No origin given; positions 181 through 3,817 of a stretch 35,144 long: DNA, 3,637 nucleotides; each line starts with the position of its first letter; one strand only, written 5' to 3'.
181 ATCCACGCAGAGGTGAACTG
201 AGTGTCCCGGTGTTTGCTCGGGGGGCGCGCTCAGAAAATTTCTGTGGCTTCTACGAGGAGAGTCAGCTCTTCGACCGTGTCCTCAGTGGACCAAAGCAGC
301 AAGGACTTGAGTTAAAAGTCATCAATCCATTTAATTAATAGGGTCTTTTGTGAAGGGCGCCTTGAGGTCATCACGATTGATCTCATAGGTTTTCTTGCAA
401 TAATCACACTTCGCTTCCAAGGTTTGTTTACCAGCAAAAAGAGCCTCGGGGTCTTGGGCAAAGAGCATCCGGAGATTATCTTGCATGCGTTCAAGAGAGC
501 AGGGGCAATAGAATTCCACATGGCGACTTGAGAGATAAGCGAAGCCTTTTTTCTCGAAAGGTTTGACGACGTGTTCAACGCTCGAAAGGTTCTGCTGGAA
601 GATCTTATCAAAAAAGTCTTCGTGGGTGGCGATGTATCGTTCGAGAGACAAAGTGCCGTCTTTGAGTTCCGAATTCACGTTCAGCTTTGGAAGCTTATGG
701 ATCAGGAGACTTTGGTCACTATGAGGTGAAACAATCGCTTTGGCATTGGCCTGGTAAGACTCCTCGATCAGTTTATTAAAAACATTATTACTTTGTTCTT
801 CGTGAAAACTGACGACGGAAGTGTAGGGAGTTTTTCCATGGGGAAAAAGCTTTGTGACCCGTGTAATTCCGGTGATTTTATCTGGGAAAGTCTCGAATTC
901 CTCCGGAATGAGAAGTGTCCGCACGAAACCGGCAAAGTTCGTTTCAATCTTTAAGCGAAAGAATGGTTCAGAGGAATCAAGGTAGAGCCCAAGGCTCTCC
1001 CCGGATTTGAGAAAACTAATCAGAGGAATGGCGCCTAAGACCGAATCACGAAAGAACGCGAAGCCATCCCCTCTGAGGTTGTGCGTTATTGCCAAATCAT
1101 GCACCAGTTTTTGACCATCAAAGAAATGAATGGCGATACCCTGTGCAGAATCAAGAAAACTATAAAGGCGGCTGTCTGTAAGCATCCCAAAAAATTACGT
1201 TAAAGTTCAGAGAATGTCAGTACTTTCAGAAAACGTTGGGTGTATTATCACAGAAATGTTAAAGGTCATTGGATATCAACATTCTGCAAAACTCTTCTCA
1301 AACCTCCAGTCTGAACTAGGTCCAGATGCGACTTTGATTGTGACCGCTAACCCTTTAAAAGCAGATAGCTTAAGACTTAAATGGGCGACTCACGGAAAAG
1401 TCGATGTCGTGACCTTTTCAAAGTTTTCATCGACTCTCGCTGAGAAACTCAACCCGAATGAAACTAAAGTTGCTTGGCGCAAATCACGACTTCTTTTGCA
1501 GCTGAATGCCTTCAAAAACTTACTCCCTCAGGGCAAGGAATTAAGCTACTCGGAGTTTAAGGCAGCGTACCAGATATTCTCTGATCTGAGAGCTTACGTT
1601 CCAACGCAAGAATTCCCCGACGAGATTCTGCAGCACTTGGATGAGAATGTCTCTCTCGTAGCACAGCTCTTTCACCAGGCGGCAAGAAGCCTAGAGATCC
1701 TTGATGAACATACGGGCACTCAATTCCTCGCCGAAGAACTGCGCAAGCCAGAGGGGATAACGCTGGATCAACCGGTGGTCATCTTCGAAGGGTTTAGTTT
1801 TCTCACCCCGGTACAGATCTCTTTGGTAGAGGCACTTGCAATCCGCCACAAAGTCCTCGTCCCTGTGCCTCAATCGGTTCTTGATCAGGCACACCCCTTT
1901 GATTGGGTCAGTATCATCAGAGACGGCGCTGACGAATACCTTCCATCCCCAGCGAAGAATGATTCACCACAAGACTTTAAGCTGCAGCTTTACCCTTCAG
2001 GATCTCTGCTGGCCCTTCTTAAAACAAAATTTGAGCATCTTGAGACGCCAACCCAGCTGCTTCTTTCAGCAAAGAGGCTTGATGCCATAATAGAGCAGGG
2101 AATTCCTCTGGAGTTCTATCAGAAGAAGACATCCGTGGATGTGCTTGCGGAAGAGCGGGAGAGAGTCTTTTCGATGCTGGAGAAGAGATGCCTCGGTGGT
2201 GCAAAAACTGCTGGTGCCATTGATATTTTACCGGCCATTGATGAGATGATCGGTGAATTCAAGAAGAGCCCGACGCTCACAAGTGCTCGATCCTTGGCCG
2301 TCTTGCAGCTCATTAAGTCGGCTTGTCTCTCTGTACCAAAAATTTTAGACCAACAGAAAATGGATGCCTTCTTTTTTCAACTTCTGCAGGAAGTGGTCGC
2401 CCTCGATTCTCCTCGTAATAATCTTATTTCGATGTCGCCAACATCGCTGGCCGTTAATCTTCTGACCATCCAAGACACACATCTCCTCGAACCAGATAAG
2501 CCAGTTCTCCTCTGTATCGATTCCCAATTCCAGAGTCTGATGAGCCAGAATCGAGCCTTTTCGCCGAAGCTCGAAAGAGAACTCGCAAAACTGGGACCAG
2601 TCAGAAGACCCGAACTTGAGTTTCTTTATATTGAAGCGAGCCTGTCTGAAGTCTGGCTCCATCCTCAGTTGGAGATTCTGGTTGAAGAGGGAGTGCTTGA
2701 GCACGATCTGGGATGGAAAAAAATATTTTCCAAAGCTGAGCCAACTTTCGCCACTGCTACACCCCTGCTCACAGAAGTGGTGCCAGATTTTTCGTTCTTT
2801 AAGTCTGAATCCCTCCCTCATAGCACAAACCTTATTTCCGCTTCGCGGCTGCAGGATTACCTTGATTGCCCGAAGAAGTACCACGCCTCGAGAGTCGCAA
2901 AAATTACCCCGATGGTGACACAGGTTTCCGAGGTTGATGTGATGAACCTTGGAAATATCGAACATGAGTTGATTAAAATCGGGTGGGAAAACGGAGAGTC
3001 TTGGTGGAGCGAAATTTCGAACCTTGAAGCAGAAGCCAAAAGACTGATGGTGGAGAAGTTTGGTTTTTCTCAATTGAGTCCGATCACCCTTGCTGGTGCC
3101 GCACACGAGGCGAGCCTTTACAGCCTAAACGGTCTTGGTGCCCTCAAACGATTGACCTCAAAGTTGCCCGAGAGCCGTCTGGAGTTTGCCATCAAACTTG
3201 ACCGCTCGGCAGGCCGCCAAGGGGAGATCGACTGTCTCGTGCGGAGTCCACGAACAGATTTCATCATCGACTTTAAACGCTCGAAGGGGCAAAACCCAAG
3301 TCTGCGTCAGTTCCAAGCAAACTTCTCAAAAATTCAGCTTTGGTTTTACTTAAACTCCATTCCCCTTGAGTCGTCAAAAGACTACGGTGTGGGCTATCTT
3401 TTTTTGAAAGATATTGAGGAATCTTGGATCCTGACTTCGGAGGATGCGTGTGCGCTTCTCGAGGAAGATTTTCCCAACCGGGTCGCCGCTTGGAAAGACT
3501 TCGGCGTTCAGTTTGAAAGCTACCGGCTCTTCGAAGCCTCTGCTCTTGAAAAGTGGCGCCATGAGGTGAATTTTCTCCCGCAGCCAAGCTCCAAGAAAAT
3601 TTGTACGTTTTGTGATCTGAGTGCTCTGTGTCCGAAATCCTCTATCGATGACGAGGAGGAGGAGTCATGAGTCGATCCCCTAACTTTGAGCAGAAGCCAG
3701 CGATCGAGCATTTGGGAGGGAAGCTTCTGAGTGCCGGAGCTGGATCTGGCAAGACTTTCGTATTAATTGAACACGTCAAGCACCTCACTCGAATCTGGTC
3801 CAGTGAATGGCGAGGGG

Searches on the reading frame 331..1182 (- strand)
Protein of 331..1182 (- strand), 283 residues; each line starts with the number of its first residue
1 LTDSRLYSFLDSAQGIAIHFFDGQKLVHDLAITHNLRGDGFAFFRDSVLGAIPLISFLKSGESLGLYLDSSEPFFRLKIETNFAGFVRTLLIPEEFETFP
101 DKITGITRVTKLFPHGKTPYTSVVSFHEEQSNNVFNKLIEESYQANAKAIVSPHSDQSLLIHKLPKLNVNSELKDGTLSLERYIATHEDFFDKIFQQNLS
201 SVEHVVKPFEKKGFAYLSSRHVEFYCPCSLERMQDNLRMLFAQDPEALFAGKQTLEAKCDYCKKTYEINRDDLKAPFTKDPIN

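Call 59: search_protein_families(library=pfam, proteins=[window:331-1182:-], max_evalue=0.001)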
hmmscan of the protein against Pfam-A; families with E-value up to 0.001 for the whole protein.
window:331-1182:- (283 aa): 1 family
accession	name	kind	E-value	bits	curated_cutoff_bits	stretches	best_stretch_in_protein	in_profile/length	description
PF01430.24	HSP33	-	8.8e-23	81.6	21.4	1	5-268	2-272/273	Hsp33 protein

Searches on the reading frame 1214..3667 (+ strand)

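Call 59: search_protein_families(library=pfam, proteins=[window:1214-3667:+], max_evalue=0.001)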
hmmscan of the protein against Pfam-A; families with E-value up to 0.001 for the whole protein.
window:1214-3667:+ (818 aa): 1 family
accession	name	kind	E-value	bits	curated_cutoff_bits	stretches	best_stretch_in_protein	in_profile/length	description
PF12705.13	PDDEXK_1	-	5.8e-13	49.8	22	1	541-807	2-247/247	PD-(D/E)XK nuclease superfamily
